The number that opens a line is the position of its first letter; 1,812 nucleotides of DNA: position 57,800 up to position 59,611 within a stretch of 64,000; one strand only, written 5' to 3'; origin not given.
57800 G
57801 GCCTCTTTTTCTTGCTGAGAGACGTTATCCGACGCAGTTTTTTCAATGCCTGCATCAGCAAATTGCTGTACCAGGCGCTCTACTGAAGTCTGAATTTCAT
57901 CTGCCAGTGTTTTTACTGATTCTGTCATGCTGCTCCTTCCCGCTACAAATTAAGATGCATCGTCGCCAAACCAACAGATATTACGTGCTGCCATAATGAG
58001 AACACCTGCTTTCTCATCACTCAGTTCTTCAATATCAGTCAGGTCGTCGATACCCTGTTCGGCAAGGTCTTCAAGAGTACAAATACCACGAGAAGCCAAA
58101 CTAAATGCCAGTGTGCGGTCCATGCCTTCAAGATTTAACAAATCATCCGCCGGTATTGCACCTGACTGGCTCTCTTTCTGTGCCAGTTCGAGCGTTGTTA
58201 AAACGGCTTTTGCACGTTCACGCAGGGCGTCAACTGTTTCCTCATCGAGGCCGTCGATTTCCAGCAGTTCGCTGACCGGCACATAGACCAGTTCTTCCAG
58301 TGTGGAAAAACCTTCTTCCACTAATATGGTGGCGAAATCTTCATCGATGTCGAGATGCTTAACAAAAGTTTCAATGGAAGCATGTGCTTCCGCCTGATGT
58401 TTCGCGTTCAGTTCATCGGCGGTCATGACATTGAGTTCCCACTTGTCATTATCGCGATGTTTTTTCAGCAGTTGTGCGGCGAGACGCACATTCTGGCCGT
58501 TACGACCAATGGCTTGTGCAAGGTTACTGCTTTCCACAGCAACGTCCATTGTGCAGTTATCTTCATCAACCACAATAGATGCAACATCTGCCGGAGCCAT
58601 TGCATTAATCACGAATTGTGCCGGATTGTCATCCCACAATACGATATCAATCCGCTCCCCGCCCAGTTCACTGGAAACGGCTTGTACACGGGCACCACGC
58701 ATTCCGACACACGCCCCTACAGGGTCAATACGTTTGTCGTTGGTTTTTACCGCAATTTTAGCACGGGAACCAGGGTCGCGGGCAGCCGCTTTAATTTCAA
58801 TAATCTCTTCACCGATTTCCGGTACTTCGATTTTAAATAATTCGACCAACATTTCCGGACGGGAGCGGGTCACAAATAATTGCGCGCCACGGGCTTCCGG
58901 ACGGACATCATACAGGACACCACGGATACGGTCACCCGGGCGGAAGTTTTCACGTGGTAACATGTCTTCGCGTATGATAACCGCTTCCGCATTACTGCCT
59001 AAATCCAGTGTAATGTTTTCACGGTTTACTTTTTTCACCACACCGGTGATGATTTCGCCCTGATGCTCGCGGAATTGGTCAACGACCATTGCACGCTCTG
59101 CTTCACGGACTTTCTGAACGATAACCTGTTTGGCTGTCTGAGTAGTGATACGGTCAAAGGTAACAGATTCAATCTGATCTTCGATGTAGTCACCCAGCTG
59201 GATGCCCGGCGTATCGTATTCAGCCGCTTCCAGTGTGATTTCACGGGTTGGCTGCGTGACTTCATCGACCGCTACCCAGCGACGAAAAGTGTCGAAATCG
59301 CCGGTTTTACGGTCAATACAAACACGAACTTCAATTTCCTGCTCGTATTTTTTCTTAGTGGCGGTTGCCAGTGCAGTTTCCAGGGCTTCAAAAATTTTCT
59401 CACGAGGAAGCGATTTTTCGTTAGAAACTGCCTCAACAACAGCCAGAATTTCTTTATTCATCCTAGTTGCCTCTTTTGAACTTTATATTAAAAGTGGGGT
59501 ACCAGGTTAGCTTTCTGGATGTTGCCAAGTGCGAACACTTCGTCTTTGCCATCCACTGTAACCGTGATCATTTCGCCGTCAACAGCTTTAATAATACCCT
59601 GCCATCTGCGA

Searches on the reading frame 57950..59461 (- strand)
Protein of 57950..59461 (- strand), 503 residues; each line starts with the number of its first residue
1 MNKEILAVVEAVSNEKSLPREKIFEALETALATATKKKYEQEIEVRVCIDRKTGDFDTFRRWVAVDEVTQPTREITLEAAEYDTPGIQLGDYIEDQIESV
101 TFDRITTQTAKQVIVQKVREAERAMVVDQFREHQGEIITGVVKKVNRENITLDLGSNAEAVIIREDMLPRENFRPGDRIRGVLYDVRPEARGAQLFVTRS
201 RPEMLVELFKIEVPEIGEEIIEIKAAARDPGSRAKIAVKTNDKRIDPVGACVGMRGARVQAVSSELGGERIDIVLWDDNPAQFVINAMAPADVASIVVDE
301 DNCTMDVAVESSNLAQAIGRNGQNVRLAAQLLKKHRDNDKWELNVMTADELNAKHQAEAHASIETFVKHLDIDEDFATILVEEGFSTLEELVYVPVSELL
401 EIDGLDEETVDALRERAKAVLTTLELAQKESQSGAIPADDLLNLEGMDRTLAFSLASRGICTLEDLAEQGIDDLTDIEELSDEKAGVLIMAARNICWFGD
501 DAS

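Call 54: list_cluster_members(proteins=[window:57950-59461:-, window:50979-53135:-, window:9262-10521:-, window:8321-8968:-, window:5255-5656:+, window:3582-3833:+, P0001])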
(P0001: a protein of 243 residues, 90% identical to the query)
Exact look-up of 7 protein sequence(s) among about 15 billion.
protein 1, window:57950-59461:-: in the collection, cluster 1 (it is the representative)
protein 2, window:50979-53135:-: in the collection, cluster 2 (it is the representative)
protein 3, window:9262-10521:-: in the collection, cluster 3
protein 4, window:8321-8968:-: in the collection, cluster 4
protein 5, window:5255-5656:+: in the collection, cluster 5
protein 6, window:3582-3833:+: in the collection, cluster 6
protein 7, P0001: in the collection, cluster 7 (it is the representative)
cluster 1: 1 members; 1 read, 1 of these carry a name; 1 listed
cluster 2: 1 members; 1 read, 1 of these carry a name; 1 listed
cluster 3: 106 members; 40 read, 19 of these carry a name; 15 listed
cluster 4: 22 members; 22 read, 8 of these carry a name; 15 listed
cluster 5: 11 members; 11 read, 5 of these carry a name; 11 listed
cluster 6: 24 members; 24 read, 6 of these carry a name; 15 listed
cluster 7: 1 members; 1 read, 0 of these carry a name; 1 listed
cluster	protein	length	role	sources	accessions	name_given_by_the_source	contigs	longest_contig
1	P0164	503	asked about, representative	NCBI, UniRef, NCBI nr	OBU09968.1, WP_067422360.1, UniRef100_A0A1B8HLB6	transcription termination factor NusA [Morganella psychrotolerans] | Transcription termination/antitermination protein NusA n=1 Tax=Morganella psychrotolerans ...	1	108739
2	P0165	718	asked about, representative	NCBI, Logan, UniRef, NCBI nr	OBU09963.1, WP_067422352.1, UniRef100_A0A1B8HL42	polyribonucleotide nucleotidyltransferase [Morganella psychrotolerans] | Polyribonucleotide nucleotidyltransferase n=1 Tax=Morganella psychrotolerans TaxID=368603 ...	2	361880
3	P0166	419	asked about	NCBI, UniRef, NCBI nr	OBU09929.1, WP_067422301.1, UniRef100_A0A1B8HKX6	tyrosine-type recombinase/integrase [Morganella psychrotolerans] | Integrase n=1 Tax=Morganella psychrotolerans TaxID=368603 RepID=A0A1B8HKX6_9GAMM | integrase arm-type DNA-binding domain-containing protein [Morganella psychrotolerans]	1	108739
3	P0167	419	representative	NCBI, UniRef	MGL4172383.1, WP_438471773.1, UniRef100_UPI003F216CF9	tyrosine-type recombinase/integrase [Morganella morganii] | tyrosine-type recombinase/integrase n=1 Tax=Morganella morganii TaxID=582 ...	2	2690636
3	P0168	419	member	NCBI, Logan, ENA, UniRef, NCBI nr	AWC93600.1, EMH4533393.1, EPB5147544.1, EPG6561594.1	TPA: tyrosine-type recombinase/integrase [Morganella morganii subsp. morganii] | Integrase n=1 Tax=Morganella morganii TaxID=582 RepID=A0AAU8ZKF3_MORMO | integrase arm-type DNA-binding domain-containing protein [Morganella morganii]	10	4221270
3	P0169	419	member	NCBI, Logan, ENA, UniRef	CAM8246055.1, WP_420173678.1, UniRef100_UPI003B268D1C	tyrosine-type recombinase/integrase [Morganella morganii] | tyrosine-type recombinase/integrase n=1 Tax=Morganella morganii TaxID=582 ...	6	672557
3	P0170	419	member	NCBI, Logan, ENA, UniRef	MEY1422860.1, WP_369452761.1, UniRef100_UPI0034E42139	tyrosine-type recombinase/integrase [Morganella morganii] | tyrosine-type recombinase/integrase n=1 Tax=Morganella morganii TaxID=582 ...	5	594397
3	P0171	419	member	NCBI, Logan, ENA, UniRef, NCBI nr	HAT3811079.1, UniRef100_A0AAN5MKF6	TPA: tyrosine-type recombinase/integrase [Morganella morganii] | Tyrosine-type recombinase/integrase n=1 Tax=Morganella morganii TaxID=582 ... | tyrosine-type recombinase/integrase [Morganella morganii]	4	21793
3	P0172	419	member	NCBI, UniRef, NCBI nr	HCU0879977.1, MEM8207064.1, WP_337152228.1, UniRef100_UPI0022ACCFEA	tyrosine-type recombinase/integrase [Morganella morganii] | tyrosine-type recombinase/integrase n=1 Tax=Morganella morganii TaxID=582 ...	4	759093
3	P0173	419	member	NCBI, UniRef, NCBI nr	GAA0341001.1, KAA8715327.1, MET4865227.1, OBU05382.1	tyrosine-type recombinase/integrase [Morganella psychrotolerans] | Tyrosine-type recombinase/integrase n=1 Tax=Morganella psychrotolerans TaxID=368603 ... | integrase arm-type DNA-binding domain-containing protein [Morganella psychrotolerans]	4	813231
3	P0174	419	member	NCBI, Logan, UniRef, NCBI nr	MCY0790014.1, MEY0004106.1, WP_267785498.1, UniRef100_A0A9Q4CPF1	tyrosine-type recombinase/integrase [Morganella morganii] | Tyrosine-type recombinase/integrase n=1 Tax=Morganella morganii TaxID=582 ... | integrase arm-type DNA-binding domain-containing protein [Morganella morganii]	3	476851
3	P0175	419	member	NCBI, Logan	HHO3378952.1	TPA: tyrosine-type recombinase/integrase [Morganella morganii]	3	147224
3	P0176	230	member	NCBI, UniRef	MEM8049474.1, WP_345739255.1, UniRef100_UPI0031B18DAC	integrase arm-type DNA-binding domain-containing protein [Morganella morganii] | tyrosine-type recombinase/integrase n=1 Tax=Morganella morganii TaxID=582 ...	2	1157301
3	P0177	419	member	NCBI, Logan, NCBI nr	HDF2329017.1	TPA: tyrosine-type recombinase/integrase [Morganella morganii] | tyrosine-type recombinase/integrase [Morganella morganii]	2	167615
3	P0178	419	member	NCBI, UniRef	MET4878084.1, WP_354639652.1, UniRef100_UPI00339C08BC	tyrosine-type recombinase/integrase [Morganella morganii] | tyrosine-type recombinase/integrase n=1 Tax=Morganella morganii TaxID=582 ...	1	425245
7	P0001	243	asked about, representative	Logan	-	-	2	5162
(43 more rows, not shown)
